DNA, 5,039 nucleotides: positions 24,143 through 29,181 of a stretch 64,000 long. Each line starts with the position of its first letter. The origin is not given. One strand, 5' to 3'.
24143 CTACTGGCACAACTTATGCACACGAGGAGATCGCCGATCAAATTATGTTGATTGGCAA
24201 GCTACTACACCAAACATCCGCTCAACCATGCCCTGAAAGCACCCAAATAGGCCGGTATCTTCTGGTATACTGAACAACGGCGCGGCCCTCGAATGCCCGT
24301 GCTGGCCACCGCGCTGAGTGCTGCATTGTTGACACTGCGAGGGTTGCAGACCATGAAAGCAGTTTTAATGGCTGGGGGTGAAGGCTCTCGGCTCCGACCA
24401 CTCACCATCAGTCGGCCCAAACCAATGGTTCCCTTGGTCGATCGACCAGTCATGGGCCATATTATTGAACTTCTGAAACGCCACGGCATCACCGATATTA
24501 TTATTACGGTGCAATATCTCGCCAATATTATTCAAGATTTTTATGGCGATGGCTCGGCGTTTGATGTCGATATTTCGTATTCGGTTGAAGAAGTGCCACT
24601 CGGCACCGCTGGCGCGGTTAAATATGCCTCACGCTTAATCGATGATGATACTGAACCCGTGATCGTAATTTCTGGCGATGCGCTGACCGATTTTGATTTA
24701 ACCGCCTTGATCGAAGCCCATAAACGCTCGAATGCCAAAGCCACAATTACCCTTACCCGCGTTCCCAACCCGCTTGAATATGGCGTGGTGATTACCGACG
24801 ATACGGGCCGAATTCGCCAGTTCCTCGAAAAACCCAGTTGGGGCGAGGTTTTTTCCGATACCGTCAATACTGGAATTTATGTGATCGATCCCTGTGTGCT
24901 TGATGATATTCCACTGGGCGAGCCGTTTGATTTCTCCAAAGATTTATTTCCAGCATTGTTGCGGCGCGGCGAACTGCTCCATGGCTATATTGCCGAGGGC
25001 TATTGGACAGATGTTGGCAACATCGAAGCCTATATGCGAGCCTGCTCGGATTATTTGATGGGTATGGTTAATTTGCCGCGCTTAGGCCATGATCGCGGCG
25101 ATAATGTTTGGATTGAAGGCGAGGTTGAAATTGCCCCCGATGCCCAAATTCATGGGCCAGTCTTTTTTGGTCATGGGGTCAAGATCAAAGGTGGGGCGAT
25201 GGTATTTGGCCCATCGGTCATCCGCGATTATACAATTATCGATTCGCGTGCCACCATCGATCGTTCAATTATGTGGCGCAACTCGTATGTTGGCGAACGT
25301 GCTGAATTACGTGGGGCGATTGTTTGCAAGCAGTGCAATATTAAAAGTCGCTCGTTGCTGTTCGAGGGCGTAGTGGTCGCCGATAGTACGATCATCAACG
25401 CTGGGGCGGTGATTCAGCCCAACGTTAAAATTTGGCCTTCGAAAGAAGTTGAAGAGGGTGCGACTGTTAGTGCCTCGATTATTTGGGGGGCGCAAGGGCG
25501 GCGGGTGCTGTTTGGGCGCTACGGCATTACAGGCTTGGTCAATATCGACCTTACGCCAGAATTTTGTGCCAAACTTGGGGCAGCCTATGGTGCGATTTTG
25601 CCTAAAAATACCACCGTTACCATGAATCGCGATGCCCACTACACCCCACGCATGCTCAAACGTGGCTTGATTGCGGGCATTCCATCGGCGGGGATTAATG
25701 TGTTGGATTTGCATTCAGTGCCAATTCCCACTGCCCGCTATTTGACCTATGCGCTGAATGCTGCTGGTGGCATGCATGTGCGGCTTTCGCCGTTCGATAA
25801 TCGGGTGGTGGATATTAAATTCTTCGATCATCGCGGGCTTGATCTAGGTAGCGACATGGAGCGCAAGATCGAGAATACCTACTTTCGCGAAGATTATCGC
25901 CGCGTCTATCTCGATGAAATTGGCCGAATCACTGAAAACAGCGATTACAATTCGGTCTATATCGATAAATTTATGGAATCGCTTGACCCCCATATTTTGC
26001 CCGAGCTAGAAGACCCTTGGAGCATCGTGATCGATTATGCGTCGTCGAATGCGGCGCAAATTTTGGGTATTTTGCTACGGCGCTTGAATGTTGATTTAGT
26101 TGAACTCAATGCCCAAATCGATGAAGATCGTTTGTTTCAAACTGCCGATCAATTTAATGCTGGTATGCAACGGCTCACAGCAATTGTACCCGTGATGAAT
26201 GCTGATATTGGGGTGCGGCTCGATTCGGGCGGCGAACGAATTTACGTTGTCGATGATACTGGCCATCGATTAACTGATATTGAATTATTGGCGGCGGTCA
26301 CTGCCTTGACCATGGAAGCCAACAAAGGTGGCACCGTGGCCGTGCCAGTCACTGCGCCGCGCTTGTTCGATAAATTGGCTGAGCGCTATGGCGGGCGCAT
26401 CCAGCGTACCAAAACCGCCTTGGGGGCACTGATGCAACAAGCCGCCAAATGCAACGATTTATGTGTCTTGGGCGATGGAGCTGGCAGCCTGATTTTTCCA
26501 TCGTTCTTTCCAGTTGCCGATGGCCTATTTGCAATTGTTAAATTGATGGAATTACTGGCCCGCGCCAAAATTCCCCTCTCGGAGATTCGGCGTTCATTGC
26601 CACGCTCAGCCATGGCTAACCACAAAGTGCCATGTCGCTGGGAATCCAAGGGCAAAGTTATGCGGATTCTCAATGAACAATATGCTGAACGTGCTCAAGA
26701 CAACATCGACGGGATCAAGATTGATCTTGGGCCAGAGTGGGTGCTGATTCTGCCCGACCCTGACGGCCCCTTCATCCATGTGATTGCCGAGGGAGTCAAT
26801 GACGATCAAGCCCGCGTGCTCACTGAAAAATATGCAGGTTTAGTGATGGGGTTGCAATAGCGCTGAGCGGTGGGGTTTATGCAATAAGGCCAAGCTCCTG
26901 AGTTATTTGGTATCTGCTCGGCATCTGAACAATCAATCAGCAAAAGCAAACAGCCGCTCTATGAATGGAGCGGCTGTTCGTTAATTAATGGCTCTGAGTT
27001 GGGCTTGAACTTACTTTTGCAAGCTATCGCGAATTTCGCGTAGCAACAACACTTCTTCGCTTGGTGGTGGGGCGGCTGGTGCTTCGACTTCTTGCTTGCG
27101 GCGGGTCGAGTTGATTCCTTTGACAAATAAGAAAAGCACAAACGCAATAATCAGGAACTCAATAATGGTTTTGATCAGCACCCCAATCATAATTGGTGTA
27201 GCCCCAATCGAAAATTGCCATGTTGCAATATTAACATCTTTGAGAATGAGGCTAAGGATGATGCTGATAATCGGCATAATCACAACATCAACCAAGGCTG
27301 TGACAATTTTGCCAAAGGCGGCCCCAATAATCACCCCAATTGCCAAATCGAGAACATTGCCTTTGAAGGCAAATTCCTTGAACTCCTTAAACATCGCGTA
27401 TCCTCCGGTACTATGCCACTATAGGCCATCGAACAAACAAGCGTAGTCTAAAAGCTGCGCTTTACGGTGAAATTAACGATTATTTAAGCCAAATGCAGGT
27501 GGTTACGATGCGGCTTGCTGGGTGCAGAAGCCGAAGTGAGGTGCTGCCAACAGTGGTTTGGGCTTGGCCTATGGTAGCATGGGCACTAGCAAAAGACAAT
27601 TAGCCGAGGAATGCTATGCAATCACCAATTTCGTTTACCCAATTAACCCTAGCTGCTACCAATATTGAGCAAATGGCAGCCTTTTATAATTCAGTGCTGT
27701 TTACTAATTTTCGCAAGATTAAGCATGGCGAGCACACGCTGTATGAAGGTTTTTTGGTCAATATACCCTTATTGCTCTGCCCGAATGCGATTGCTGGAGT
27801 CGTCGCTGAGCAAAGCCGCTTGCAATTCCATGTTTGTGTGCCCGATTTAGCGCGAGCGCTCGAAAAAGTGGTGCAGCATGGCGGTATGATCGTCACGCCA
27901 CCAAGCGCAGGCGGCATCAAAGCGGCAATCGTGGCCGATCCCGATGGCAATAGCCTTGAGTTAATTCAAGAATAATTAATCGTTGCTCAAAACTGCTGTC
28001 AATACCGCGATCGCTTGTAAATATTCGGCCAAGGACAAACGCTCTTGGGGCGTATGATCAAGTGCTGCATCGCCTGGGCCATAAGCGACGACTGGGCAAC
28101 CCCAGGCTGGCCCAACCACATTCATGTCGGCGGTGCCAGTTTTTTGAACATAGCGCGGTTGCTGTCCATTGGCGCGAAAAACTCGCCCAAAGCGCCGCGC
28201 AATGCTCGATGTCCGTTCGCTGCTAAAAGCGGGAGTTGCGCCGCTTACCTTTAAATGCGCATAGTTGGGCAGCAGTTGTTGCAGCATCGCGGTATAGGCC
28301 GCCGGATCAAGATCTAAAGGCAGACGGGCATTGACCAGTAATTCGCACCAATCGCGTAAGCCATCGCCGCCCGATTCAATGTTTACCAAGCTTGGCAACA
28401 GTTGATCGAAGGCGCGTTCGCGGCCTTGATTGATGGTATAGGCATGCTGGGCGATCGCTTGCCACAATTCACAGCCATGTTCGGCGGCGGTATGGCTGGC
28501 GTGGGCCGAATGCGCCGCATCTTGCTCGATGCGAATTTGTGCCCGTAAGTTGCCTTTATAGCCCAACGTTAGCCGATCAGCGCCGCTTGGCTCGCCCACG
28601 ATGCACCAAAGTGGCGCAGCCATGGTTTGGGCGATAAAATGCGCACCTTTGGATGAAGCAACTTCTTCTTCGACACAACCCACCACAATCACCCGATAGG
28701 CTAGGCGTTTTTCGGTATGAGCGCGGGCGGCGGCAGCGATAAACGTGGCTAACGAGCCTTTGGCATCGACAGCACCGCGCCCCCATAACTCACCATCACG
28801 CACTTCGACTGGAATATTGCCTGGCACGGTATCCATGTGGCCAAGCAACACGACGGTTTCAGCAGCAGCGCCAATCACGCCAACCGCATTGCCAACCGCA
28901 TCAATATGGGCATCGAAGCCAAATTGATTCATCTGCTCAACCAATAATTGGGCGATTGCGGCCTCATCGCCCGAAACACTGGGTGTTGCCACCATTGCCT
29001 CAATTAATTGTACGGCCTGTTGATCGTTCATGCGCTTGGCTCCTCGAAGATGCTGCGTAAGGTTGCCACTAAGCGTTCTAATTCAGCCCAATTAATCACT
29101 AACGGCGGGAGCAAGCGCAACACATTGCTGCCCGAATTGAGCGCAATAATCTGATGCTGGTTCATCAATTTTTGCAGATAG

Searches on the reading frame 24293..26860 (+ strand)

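Call 10: search_protein_families(library=pfam, proteins=[window:24293-26860:+], max_evalue=0.001)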
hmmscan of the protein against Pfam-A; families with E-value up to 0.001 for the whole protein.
window:24293-26860:+ (855 aa): 8 families
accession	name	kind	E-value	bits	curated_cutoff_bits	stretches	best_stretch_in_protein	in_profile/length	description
PF00483.29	NTP_transferase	-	1.9e-57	195.1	21.2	1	22-254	1-242/245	Nucleotidyl transferase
PF02878.22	PGM_PMM_I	-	1.7e-23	83.3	22.5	1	405-535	2-136/138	Phosphoglucomutase/phosphomannomutase, alpha/beta/alpha domain I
PF25084.1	LbH_EIF2B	-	2.6e-14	53.5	54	1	271-373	3-104/105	EIF2B subunit epsilon LbH domain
PF02879.22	PGM_PMM_II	-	1.9e-09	38.4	29.3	1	556-657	3-103/103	Phosphoglucomutase/phosphomannomutase, alpha/beta/alpha domain II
PF12804.13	NTP_transf_3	-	1.2e-07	32.5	27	1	23-156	1-124/160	MobA-like NTP transferase domain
PF02880.22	PGM_PMM_III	-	3e-07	31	20.7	1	667-769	6-111/115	Phosphoglucomutase/phosphomannomutase, alpha/beta/alpha domain III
PF00132.30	Hexapep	-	1.6e-06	28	27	0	350-380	4-34/36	Bacterial transferase hexapeptide (six repeats)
PF24894.1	Hexapep_GlmU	-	4.8e-06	27.1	23.3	1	294-352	23-79/104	GlmU-like, C-terminal hexapeptide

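Call 87: search_protein_families(library=ncbifam, proteins=[window:24293-26860:+], max_evalue=0.00001)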
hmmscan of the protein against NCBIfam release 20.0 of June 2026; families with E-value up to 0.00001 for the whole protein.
window:24293-26860:+ (855 aa): 39 families (the best 25 are shown)
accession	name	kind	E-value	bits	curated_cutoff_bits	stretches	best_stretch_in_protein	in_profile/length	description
NF052502.1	man1P_GTase_Rv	exception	7.5e-84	281.6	440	1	22-362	2-336/352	mannose-1-phosphate guanylyltransferase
TIGR03990.1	Arch_GlmM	equivalog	2.4e-73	247.5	439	1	406-848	3-441/444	phosphoglucosamine mutase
TIGR03992.1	Arch_glmU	subfamily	1.8e-51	175.3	292.1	1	21-357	1-317/393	bifunctional sugar-1-phosphate nucleotidylyltransferase/acetyltransferase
TIGR01208.1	rmlA_long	equivalog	5e-46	157.2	320.25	1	22-354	1-335/353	glucose-1-phosphate thymidylyltransferase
TIGR01455.1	glmM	equivalog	1.7e-36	125.8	447.55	1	407-843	1-432/442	phosphoglucosamine mutase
NF045761.1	NAMPUrTaseMurU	equivalog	2.2e-36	125.8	250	1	21-245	1-218/226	N-acetylmuramate alpha-1-phosphate uridylyltransferase MurU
TIGR02091.1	glgC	equivalog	2.6e-36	125.4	424.9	1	23-352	3-358/364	glucose-1-phosphate adenylyltransferase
NF003670.0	PRK05293.1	equivalog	4.7e-35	121.2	470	1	20-359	4-361/382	glucose-1-phosphate adenylyltransferase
NF049965.1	GlMnHpPGnyltfHddC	equivalog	8.1e-34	117.2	300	1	21-249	1-216/221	D-glycero-D-manno-heptose 1-phosphate guanosyltransferase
NF041313.1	UDPGP_AglF_Halo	equivalog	2.5e-32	112.2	400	1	21-211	1-187/234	UTP--glucose-1-phosphate uridylyltransferase AglF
NF041173.1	Sug_nt_acttase_Thmprot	equivalog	3.2e-31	108.7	600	1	21-375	1-334/405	bifunctional sugar-1-phosphate nucleotidylyltransferase/acetyltransferase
TIGR02623.1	G1P_cyt_trans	equivalog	7.6e-30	104.2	300.25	2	21-98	1-78/255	glucose-1-phosphate cytidylyltransferase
NF002023.0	PRK00844.1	subfamily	1.2e-28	100.1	458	1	21-353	7-378/408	glucose-1-phosphate adenylyltransferase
NF046027.1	PhglucPhmanMutPgmG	equivalog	3.3e-27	95.2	600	1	409-819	12-418/460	phosphoglucomutase/phosphomannomutase PgmG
NF001947.0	PRK00725.1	subfamily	1.4e-25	90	470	1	20-352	16-389/426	glucose-1-phosphate adenylyltransferase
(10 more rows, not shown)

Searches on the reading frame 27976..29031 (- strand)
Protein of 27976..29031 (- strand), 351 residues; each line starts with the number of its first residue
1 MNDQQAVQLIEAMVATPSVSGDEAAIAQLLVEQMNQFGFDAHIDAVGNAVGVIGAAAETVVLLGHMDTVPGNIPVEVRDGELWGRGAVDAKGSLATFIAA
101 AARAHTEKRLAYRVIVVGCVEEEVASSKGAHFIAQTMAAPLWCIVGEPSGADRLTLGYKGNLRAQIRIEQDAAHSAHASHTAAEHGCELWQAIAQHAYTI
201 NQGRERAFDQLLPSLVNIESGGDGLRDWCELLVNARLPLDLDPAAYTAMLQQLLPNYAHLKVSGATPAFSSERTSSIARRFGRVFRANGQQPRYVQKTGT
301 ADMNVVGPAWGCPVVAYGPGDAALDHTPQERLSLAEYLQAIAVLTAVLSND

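Call 10: search_protein_families(library=pfam, proteins=[window:27976-29031:-], max_evalue=0.001)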
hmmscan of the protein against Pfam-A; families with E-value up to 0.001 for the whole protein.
window:27976-29031:- (351 aa): 2 families
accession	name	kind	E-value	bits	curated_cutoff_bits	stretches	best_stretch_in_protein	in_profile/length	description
PF01546.33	Peptidase_M20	-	4e-24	86.1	24.6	1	62-349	2-205/206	Peptidase family M20/M25/M40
PF04389.22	Peptidase_M28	-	5.8e-05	23.3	21.3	1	50-135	3-78/193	Peptidase family M28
